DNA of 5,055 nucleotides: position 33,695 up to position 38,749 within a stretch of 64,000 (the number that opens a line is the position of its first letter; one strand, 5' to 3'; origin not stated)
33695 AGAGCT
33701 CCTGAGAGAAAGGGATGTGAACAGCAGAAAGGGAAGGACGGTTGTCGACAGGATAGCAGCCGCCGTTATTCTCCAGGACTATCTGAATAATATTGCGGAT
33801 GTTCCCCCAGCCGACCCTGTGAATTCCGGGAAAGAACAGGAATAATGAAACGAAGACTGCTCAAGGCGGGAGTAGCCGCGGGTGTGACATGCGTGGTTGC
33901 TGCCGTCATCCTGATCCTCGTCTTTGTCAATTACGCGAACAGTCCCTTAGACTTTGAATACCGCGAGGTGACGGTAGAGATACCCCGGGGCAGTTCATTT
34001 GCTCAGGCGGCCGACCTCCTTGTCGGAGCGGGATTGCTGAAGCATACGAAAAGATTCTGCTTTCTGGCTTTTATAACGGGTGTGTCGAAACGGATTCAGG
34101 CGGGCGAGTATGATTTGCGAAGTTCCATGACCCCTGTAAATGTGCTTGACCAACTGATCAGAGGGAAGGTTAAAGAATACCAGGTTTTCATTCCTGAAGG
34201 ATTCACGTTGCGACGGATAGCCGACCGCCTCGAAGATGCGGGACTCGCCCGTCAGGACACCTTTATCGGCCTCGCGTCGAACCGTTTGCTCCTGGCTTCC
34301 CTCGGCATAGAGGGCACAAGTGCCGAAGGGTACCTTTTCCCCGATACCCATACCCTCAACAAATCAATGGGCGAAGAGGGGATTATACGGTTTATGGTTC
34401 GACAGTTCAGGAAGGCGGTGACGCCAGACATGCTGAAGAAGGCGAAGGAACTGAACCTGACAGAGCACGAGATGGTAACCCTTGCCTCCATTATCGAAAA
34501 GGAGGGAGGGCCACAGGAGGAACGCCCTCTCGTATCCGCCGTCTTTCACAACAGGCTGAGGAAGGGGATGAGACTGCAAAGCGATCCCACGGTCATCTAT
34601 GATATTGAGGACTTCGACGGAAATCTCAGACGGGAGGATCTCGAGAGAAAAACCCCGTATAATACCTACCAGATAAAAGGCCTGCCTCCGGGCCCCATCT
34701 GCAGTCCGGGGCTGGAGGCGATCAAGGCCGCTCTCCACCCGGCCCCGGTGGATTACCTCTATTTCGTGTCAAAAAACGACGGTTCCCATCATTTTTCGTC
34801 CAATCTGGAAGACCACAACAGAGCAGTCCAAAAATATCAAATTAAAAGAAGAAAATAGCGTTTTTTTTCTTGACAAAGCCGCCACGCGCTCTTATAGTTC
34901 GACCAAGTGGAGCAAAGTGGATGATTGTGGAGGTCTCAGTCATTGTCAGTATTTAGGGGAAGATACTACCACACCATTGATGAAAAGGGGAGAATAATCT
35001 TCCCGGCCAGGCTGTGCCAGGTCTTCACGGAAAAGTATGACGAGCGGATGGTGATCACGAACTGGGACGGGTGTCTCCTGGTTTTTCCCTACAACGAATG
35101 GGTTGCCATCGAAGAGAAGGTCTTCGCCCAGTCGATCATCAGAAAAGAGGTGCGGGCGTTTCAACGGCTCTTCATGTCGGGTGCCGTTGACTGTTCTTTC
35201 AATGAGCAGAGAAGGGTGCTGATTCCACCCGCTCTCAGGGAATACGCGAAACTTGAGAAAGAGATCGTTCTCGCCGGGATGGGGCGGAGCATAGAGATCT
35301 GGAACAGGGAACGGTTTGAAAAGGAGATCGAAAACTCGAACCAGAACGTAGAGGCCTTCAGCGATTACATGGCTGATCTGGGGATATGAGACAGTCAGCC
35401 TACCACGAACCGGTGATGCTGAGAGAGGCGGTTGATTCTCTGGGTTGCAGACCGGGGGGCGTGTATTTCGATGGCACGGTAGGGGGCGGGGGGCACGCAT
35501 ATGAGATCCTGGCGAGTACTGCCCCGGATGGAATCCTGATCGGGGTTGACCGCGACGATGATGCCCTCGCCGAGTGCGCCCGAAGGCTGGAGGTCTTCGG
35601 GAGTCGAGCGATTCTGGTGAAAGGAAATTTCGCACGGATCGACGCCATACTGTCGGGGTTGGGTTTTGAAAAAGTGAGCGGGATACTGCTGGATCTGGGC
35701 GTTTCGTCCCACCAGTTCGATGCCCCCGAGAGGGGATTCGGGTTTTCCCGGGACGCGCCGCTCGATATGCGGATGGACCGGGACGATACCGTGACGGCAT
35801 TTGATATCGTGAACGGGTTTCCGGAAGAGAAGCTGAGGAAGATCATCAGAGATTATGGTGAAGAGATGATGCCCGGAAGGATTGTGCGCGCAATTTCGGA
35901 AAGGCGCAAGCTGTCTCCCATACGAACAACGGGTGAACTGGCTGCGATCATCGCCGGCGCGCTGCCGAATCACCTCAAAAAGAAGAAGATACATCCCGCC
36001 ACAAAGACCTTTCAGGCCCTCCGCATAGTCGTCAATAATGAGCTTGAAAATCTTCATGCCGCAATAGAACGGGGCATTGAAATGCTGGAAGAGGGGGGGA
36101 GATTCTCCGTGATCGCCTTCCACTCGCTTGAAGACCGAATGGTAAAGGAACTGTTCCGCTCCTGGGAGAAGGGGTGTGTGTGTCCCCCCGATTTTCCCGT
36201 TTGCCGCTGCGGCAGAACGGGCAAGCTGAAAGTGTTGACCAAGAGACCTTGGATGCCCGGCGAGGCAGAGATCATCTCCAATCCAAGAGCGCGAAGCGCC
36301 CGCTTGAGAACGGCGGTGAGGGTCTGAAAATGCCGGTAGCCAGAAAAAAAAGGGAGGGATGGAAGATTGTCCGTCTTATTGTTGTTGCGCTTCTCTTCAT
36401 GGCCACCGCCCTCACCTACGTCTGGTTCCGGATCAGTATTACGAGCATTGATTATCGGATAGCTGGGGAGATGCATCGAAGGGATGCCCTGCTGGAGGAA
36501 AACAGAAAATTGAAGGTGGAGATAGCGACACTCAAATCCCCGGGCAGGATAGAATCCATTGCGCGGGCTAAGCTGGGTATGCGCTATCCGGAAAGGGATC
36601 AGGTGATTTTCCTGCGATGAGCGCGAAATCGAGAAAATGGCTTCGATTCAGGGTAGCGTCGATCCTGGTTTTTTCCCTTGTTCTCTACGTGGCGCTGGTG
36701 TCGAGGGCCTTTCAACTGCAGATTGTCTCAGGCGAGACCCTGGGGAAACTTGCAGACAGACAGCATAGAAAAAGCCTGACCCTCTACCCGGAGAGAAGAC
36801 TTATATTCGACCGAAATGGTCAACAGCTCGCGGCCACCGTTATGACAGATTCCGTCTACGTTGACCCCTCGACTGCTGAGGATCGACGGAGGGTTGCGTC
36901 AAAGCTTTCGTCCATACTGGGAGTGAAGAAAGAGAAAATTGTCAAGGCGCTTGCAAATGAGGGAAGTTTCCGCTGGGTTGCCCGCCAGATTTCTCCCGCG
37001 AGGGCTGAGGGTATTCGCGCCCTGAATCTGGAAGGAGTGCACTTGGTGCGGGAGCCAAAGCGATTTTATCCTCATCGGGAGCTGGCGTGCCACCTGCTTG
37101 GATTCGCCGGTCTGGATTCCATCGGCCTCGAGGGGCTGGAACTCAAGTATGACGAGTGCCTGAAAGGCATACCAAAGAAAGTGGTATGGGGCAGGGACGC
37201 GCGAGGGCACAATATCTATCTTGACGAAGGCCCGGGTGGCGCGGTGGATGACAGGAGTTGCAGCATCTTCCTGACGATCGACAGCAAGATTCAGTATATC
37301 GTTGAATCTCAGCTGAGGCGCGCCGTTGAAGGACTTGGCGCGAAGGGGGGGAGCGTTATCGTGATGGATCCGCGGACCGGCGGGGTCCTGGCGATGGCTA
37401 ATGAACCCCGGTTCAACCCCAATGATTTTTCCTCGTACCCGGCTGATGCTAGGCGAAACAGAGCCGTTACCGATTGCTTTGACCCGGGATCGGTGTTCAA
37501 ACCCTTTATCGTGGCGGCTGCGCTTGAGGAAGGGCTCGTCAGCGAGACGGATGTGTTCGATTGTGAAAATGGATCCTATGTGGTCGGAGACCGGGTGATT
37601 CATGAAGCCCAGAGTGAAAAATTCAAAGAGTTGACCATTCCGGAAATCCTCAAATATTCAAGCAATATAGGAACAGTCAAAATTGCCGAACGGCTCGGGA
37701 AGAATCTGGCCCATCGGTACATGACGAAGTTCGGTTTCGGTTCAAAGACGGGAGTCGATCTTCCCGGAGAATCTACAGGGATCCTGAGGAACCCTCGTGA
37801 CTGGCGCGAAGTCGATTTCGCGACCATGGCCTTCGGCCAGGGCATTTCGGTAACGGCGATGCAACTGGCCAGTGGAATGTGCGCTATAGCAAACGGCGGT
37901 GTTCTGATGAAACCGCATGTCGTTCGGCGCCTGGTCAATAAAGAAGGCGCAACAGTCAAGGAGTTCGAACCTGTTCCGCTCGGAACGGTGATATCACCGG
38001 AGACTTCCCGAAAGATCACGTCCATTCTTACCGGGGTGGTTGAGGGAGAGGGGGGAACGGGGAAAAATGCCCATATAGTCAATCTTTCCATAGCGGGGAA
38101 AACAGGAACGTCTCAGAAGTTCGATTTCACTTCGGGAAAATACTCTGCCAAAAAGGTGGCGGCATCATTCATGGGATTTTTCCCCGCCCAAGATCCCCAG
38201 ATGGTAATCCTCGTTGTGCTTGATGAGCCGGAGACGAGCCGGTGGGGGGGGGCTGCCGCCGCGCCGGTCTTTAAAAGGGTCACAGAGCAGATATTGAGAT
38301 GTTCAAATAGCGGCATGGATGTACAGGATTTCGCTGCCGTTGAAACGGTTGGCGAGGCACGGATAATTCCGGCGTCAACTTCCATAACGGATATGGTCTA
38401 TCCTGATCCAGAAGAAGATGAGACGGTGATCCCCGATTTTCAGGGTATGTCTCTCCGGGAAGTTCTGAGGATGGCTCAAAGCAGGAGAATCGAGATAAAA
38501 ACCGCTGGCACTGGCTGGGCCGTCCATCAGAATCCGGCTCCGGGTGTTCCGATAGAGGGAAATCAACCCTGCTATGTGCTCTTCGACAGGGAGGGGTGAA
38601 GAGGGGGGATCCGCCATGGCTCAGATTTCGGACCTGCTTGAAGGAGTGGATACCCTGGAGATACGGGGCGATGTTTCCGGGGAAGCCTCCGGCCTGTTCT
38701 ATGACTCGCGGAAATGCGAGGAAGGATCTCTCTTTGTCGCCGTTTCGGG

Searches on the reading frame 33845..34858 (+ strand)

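Call 53: search_protein_families(library=pfam, proteins=[window:33845-34858:+], max_evalue=0.0001)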
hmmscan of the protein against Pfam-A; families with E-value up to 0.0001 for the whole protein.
window:33845-34858:+ (337 aa): 1 family
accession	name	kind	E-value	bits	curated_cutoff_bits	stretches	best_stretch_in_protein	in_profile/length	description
PF02618.21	YceG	-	8.5e-92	307.9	32.4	1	44-330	1-275/275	YceG-like family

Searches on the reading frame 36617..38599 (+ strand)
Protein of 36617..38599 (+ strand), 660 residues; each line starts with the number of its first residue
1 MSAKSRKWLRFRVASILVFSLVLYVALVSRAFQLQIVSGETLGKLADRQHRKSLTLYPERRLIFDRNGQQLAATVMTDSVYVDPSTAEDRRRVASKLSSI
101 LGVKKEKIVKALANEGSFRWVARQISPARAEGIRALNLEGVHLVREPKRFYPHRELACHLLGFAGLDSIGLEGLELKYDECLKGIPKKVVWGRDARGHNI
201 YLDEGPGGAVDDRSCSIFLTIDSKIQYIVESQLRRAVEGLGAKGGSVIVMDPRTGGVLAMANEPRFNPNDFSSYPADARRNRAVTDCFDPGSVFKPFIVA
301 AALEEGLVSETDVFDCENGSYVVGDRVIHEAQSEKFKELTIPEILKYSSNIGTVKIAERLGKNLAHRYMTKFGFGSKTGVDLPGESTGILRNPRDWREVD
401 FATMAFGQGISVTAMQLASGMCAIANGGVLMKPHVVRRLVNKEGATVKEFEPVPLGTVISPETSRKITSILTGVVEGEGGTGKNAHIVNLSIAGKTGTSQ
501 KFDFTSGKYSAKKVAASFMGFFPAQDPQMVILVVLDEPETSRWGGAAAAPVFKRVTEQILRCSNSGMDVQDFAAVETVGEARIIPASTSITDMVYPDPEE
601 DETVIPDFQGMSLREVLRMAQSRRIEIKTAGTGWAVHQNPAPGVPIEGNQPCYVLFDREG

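Call 53: search_protein_families(library=pfam, proteins=[window:36617-38599:+], max_evalue=0.0001)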
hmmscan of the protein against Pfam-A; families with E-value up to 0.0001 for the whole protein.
window:36617-38599:+ (660 aa): 2 families
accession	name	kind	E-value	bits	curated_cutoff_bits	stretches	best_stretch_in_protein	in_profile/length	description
PF00905.27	Transpeptidase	-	8.5e-82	275.1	22.1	1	245-556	1-298/299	Penicillin binding protein transpeptidase domain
PF03717.20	PBP_dimer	-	9.4e-17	62.4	24.4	1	57-199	3-175/180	Penicillin-binding Protein dimerisation domain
